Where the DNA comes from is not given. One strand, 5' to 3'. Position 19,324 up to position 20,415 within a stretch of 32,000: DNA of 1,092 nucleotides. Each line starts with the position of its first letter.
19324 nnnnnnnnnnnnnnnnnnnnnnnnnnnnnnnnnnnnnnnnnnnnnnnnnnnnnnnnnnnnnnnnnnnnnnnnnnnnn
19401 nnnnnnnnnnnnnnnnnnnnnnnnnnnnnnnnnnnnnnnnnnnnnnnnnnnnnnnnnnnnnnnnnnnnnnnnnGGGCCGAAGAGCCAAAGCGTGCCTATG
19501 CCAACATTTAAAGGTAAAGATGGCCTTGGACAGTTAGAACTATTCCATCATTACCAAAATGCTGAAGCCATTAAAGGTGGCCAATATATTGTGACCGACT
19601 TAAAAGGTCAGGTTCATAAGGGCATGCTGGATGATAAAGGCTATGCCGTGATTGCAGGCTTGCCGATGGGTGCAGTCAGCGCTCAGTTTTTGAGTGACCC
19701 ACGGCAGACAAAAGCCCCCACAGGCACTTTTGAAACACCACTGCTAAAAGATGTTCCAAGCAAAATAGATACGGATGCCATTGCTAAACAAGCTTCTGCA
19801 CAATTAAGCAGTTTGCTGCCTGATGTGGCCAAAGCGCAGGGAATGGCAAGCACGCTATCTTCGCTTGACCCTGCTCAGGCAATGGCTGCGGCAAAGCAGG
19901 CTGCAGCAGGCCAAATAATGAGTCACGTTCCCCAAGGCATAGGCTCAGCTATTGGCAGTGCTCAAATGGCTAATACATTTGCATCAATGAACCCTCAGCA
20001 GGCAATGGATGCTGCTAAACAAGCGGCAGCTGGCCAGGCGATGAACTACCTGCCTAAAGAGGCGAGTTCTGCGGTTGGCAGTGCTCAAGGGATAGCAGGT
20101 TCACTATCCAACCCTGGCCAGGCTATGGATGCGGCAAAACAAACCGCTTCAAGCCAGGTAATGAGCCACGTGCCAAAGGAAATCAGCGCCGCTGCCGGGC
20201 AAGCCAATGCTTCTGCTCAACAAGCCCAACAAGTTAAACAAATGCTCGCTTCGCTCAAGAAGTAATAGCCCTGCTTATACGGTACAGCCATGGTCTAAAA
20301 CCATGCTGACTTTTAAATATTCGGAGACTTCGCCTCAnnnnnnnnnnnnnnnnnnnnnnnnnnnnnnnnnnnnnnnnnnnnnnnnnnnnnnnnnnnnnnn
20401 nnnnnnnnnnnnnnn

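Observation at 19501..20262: VgrG2 has an unusual C-terminal extension: TTR-like beta segment plus four tandem ~40-aa Ala/Gln-rich repeats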

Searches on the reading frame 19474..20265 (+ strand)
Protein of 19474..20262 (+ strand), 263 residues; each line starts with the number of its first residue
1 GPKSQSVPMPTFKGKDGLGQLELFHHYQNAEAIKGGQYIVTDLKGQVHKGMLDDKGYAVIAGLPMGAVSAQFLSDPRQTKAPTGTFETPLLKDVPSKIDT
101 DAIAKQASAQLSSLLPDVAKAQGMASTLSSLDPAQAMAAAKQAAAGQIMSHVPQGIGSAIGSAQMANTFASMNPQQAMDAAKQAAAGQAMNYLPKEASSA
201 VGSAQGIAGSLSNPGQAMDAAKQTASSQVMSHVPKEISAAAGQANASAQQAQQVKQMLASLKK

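Call 5: search_protein_families(library=pfam, proteins=[window:19501-20265:+], max_evalue=0.01)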
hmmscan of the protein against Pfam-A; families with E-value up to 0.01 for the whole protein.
window:19501-20265:+ (254 aa): 0 families

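Call 6: search_protein_families(library=ncbifam, proteins=[window:19501-20265:+], max_evalue=0.01)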
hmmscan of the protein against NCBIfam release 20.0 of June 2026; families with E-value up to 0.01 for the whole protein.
window:19501-20265:+ (254 aa): 0 families

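Call 7: find_homologous_proteins(query=window:19474-20262:+)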
Query seq(263 aa): 8000 candidates shared short words with the query, none scored E <= 0.001.

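Call 16: search_protein_representatives(protein=window:19501-20262:+)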
Query: 254 residues. Proteins with E-value up to 0.001 (for the whole library): 46; up to 1e-10: 5; up to 1e-30: 0. The best 46 are listed.
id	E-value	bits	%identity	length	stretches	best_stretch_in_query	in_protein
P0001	2.0e-12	64.2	39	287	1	1-138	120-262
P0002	2.6e-12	63.8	34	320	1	7-213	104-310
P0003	1.1e-11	61.8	41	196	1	7-103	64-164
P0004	2.3e-11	60.7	28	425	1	6-161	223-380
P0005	6.2e-11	59.3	34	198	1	1-174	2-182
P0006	1.1e-10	58.4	44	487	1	6-111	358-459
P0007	4.1e-09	53.3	38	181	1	3-119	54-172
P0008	1.3e-08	51.7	50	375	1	6-71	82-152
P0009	2.1e-08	51.0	34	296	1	6-211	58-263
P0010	4.3e-08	50.0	45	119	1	4-70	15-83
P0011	2.5e-07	47.5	38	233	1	4-85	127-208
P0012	2.8e-07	47.3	29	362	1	6-147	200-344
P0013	3.2e-07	47.1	32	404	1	5-183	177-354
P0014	3.4e-07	47.1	42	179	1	7-80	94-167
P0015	3.8e-07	46.9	46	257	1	6-72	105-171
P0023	2.9e-06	44.0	31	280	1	6-117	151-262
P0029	7.0e-05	39.5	32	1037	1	6-138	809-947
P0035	1.4e-04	38.6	36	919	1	7-87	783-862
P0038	2.6e-04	37.6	41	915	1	10-80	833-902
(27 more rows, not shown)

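Call 19: search_solved_structures(query=window:19501-20262:+, max_evalue=10, show_alignments=2)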
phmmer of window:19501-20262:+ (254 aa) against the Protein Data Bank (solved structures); distinct sequences matched with E-value up to 10: 1.
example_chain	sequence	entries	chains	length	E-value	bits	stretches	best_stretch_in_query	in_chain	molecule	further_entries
6tba_4A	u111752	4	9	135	1.3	12.5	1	132-200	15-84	Uncharacterized protein | Tail terminator protein Rcc01690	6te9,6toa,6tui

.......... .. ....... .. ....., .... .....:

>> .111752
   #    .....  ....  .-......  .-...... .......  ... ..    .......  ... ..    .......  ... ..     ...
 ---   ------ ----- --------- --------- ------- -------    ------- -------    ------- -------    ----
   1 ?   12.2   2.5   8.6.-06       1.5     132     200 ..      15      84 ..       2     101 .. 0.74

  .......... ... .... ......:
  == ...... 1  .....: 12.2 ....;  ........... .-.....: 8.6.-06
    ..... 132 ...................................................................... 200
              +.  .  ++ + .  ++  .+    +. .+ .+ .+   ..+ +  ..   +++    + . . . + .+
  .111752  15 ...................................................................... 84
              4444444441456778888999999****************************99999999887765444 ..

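Call 26: find_related_loci(query=window:19501-20262:+, collection=genome_contigs, flank=10000)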
Query window:19501-20262:+ (254 aa) in genome_contigs; peptide patterns used: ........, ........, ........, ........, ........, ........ (x = any residue, [..] = any of these).
95 stretches matched a pattern, but none encodes a relative of the query by tblastn (E <= 1e-3).

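Call 32: find_encoding_contigs(protein=P0029, flank=8000, max_places=3)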
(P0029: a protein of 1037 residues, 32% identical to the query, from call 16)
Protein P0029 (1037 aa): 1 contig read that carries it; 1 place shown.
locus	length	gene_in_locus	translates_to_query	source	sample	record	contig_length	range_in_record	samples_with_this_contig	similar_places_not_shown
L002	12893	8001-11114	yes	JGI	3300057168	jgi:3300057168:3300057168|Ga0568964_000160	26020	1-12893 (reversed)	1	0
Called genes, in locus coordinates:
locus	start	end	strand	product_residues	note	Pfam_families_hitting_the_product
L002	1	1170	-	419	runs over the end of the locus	PF00005:ABC_tran, PF14524:Wzt_C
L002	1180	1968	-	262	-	PF01061:ABC2_membrane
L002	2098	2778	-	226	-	PF00027:cNMP_binding, PF13545:HTH_Crp_2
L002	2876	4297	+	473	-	PF04773:FecR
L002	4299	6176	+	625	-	PF05226:CHASE2, PF00211:Guanylate_cyc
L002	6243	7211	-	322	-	PF02899:Phage_int_SAM_1 (weak), PF00589:Phage_integrase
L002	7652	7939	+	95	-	PF05488:PAAR_motif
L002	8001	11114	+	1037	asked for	PF05954:Phage_GPD, PF04717:Phage_base_V, PF13296:T6SS_Vgr, PF10106:DUF2345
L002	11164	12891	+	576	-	?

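Call 34: predict_structure(alignment_id=A1)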
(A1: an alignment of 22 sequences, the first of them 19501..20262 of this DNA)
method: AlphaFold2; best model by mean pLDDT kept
length: 254 residues; sequences in the alignment: 22
mean_pLDDT: 71.2   pTM: 0.32
mean pLDDT of the five models: 71.2, 70.6, 67.6, 65.2, 64.3
residues with pLDDT >= 90: 55; 70-90: 72; 50-70: 86; < 50: 41
segments of 3 or more residues with pLDDT < 50: 1-3, 75-85, 143-152, 183-185, 187-189
pLDDT, mean of each block of 10 residues (from residue 1): 63 96 96 96 98 94 88 48 56 83 82 70 77 64 42 54 73 64 48 54 60 66 52 67 85 77
secondary structure, 60 per line:
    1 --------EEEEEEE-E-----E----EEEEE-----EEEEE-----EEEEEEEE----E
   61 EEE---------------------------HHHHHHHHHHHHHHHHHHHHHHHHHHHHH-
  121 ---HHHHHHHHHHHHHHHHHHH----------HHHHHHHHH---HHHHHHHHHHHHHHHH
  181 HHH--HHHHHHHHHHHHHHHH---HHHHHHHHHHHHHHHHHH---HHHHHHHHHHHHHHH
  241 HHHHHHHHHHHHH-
elements in order: E9-15 E28-32 E38-42 E48-55 E60-63 H91-119 H124-142 H153-161 H165-183 H186-201 H205-222 H226-253

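Call 37: find_encoding_contigs(protein=P0035, flank=8000, max_places=2)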
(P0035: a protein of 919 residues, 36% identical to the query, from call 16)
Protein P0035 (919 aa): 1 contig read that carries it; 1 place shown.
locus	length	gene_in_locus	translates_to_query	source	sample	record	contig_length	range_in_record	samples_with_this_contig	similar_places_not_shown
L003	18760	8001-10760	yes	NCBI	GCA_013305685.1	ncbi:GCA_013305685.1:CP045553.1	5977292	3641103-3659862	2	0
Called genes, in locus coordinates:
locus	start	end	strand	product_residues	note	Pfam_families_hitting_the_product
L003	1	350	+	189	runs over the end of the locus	PF00498:FHA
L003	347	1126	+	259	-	PF12790:T6SS-SciN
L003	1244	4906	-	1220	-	PF14331:IcmF-related_N, PF06761:IcmF-related, PF06744:IcmF_C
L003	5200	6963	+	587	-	PF05947:T6SS_TssF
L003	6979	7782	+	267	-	PF09850:DotU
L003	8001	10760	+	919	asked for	PF05954:Phage_GPD, PF04717:Phage_base_V, PF20093:DUF6484 (faint), PF13296:T6SS_Vgr, PF10106:DUF2345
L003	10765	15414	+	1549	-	PF20148:DUF6531, PF05593:RHS_repeat (weak), PF25023:TEN_YD-shell, PF03527:RHS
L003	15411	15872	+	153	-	-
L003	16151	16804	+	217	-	-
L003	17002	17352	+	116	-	-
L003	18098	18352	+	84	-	-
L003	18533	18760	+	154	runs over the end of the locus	-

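Call 38: find_encoding_contigs(protein=P0038, flank=8000, max_places=2)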
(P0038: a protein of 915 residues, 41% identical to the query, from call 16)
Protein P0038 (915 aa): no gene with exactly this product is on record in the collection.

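Call 39: fold_search(model_id=the predicted structure, library=pdb)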
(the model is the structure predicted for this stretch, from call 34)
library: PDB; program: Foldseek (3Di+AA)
matches with E <= 10: 1094; with E <= 0.001: 0
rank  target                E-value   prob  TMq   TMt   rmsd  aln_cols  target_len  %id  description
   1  6fwv_B                1.9e-02  1.00  0.22  0.11   1.4        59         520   25  The Bacillus anthracis TIE protein (released 2018-08-08)
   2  6qum_D                1.9e-02  0.99  0.17  0.10   4.7        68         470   24  Thermus thermophilus V/A-type ATPase/synthase, rotational state 1 (released 2019-08-28)
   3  3rkp_A                2.5e-02  1.00  0.19  0.14   2.5        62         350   21  Crystal structure of BcpA*(D312A), the major pilin subunit of Bacillus cereus (released 2012-05-30)
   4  6fwv_A                3.0e-02  1.00  0.20  0.10   2.2        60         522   18  The Bacillus anthracis TIE protein (released 2018-08-08)
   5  6qum_F                3.0e-02  0.98  0.17  0.10   4.0        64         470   23  Thermus thermophilus V/A-type ATPase/synthase, rotational state 1 (released 2019-08-28)
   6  6r0w_F                3.2e-02  0.97  0.17  0.10   4.9        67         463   21  Thermus thermophilus V/A-type ATPase/synthase, rotational state 2 (released 2019-08-28)
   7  7vai_F                3.4e-02  0.96  0.16  0.09   6.7        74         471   19  V1EG of V/A-ATPase from Thermus thermophilus, state1-1 (released 2022-07-13)
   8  3rkp_B                3.6e-02  1.00  0.19  0.14   2.4        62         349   21  Crystal structure of BcpA*(D312A), the major pilin subunit of Bacillus cereus (released 2012-05-30)
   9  6r0w_D                3.6e-02  0.97  0.17  0.10   4.7        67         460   22  Thermus thermophilus V/A-type ATPase/synthase, rotational state 2 (released 2019-08-28)
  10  3kpt_B                3.9e-02  1.00  0.22  0.16   2.6        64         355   20  Crystal structure of BcpA, the major pilin subunit of Bacillus cereus (released 2009-11-24)
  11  10ps                  4.1e-02  1.00  0.19  0.09   4.0        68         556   18  Crystal structure of SdrD A2-A3-B1-B2 domains from Staphylococcus aureus JH1 (released 2026-02-11)
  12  5y5x_D                4.1e-02  0.97  0.17  0.10   4.4        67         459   21  V/A-type ATPase/synthase from Thermus thermophilus, rotational state 1 (released 2018-01-17)
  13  2yn5_A                5.0e-02  0.97  0.16  0.15   9.0        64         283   17  Structural insight into the giant calcium-binding adhesin SiiE: implications for the adhesion of Salmonella enterica t (released 2013-04-03)
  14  3kpt_A                5.4e-02  1.00  0.22  0.16   2.0        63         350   22  Crystal structure of BcpA, the major pilin subunit of Bacillus cereus (released 2009-11-24)
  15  4mls_A                5.4e-02  1.00  0.21  0.57   2.4        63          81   11  Crystal structure of the SpyTag and SpyCatcher-deltaN1 complex (released 2013-11-13)
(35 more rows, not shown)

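Call 41: find_encoding_contigs(protein=P0013, flank=8000, max_places=2)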
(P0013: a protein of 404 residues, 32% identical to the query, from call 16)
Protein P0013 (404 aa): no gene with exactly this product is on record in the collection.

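Call 42: find_encoding_contigs(protein=P0004, flank=8000, max_places=2)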
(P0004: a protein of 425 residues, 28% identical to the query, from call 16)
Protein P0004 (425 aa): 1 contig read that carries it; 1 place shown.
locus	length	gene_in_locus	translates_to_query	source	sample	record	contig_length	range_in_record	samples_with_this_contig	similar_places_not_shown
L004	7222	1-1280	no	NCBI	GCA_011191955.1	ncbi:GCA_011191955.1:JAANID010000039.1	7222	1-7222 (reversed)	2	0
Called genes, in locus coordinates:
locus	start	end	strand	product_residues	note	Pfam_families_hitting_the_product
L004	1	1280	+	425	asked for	PF10106:DUF2345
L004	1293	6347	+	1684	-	PF20148:DUF6531 (faint), PF25023:TEN_YD-shell, PF05593:RHS_repeat, PF25023:TEN_YD-shell, PF05593:RHS_repeat, PF25023:TEN_YD-shell, PF03527:RHS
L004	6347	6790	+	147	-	-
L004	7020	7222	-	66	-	PF13358:DDE_3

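Call 60: list_cluster_members(proteins=[P0004, P0003, P0012, P0007, P0023, P0035, P0002, P0001, P0005, P0008])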
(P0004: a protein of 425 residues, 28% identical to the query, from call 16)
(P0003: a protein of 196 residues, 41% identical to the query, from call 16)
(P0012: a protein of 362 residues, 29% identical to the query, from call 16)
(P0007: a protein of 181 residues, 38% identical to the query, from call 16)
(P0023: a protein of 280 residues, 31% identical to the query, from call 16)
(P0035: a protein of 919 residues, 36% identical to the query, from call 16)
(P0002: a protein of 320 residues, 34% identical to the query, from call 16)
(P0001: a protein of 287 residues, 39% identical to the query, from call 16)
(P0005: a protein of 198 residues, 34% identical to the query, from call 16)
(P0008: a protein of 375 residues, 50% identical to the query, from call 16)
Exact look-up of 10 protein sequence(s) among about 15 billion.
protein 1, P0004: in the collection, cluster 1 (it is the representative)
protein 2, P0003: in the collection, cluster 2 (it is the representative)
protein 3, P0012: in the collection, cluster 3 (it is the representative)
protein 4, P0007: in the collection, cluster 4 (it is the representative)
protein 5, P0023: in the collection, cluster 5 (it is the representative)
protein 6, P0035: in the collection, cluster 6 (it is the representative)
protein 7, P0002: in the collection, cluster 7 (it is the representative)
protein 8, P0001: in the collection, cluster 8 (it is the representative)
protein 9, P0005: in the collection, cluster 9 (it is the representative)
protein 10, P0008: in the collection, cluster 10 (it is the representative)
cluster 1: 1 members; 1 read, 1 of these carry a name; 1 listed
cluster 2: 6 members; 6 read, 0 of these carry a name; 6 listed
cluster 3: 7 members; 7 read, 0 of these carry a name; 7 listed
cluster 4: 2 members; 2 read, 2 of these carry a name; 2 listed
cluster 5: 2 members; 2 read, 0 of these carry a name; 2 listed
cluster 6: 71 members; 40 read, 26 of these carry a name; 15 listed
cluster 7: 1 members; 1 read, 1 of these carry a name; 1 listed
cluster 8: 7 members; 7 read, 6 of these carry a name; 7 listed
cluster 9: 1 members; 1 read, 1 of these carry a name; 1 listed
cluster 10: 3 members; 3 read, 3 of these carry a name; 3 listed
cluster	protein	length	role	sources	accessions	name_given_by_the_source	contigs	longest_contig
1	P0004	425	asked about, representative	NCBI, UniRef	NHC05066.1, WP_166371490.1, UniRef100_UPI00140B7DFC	DUF2345 domain-containing protein, partial [Acinetobacter sp. 187] | DUF2345 domain-containing protein n=1 Tax=Acinetobacter lanii TaxID=2715163 ...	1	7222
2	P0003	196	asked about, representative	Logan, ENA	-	-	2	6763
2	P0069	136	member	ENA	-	-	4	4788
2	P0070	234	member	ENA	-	-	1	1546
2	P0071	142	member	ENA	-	-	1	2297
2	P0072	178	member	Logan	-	-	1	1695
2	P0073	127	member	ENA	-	-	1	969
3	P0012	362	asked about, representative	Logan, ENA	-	-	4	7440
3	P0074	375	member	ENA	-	-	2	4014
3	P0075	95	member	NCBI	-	-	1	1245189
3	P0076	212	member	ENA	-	-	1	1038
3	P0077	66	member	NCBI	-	-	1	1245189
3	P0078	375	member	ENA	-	-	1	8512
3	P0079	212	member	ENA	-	-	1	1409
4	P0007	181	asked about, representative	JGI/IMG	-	type VI secretion system secreted protein VgrG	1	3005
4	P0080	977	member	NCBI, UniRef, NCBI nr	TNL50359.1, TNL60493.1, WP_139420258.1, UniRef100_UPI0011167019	type VI secretion system Vgr family protein [Acinetobacter bereziniae] | type VI secretion system Vgr family protein n=1 Tax=Acinetobacter bereziniae TaxID=106648 ...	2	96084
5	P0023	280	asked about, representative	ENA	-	-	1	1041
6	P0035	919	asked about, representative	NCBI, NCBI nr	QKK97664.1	type VI secretion system tip protein VgrG [Pseudomonas sp. 13159349]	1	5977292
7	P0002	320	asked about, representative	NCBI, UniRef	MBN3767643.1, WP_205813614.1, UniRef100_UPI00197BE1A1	DUF2345 domain-containing protein, partial [Burkholderia sp. Ac-20365] | DUF2345 domain-containing protein n=1 Tax=Burkholderia sp. Ac-20365 TaxID=2703897 ...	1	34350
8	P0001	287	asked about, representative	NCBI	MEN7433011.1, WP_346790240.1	DUF2345 domain-containing protein, partial [Chromobacterium sp. TRC.1.1.SA]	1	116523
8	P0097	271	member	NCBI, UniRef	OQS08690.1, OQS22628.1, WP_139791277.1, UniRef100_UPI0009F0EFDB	type VI secretion system protein, partial [Chromobacterium violaceum] | DUF2345 domain-containing protein n=1 Tax=Chromobacterium violaceum TaxID=536 ...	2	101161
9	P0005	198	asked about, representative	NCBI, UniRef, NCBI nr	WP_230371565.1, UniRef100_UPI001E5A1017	hypothetical protein [Paludibacterium denitrificans] | hypothetical protein n=1 Tax=Paludibacterium denitrificans TaxID=2675226 ...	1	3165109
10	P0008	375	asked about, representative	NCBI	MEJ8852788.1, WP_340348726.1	DUF2345 domain-containing protein, partial [Variovorax rhizosphaerae]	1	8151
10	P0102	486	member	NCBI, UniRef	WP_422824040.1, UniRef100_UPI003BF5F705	DUF2345 domain-containing protein, partial [Variovorax robiniae] | DUF2345 domain-containing protein n=1 Tax=Variovorax robiniae TaxID=1836199 ...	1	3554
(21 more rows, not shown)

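Call 65: find_related_loci(query=window:19501-20262:+, collection=metagenome_contigs, flank=6000)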
Query window:19501-20262:+ (254 aa) in metagenome_contigs; peptide patterns used: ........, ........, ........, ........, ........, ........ (x = any residue, [..] = any of these).
158 stretches matched a pattern, but none encodes a relative of the query by tblastn (E <= 1e-3).

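Call 66: find_encoding_contigs(protein=P0097, flank=8000, max_places=2)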
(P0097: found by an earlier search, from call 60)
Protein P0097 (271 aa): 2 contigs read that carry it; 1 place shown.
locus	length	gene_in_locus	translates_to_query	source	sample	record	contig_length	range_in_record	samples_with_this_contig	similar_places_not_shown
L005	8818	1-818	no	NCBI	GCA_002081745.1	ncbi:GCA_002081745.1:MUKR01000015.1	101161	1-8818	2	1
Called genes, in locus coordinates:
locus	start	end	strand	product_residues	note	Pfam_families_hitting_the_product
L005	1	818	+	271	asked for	PF10106:DUF2345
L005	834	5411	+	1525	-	PF20148:DUF6531, PF25023:TEN_YD-shell, PF05593:RHS_repeat, PF05593:RHS_repeat, PF25023:TEN_YD-shell, PF25023:TEN_YD-shell, PF25023:TEN_YD-shell, PF03527:RHS, +3 more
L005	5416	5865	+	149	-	-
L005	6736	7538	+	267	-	PF13340:DUF4096, PF01609:DDE_Tnp_1, PF13586:DDE_Tnp_1_2 (weak)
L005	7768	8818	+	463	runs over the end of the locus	PF01139:RtcB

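Call 72: find_encoding_contigs(protein=P0080, flank=6000, max_places=1)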
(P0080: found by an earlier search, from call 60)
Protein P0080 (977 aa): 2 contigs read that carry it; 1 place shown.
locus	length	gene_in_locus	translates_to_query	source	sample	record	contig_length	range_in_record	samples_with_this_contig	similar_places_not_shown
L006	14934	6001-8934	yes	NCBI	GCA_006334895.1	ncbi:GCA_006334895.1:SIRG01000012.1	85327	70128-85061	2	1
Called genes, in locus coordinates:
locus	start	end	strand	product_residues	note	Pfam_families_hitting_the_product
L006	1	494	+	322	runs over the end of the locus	PF13379:NMT1_2, PF09084:NMT1, PF12974:Phosphonate-bd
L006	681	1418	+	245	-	PF01168:Ala_racemase_N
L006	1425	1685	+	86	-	-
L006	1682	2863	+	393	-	PF00202:Aminotran_3, PF01212:Beta_elim_lyase (faint)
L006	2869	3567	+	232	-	PF00117:GATase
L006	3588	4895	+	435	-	PF00392:GntR, PF13730:HTH_36 (weak), PF14502:HTH_41 (weak), PF00155:Aminotran_1_2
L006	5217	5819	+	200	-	-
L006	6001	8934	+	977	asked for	PF05954:Phage_GPD, PF04717:Phage_base_V, PF13296:T6SS_Vgr, PF10106:DUF2345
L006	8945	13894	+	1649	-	PF20148:DUF6531 (weak), PF25023:TEN_YD-shell, PF05593:RHS_repeat, PF25023:TEN_YD-shell, PF03527:RHS, PF15636:Tox-GHH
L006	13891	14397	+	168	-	-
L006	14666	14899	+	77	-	PF15633:Tox-ART-HYD1 (weak)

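Call 73: find_encoding_contigs(protein=P0002, flank=6000, max_places=1)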
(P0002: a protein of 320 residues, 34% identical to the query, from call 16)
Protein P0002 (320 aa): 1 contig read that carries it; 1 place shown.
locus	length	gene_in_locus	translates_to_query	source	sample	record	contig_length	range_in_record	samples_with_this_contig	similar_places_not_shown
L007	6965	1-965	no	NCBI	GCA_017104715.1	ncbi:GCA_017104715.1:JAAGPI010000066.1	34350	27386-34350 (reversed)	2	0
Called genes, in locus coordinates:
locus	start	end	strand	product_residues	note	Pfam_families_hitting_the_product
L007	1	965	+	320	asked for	PF10106:DUF2345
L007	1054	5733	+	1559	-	PF20148:DUF6531, PF05593:RHS_repeat, PF25023:TEN_YD-shell, PF05593:RHS_repeat, PF25023:TEN_YD-shell, PF03527:RHS, PF25023:TEN_YD-shell, PF15652:Tox-SHH, +1 more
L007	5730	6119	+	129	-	PF09346:SMI1_KNR4, PF14568:SUKH_6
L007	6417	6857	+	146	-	-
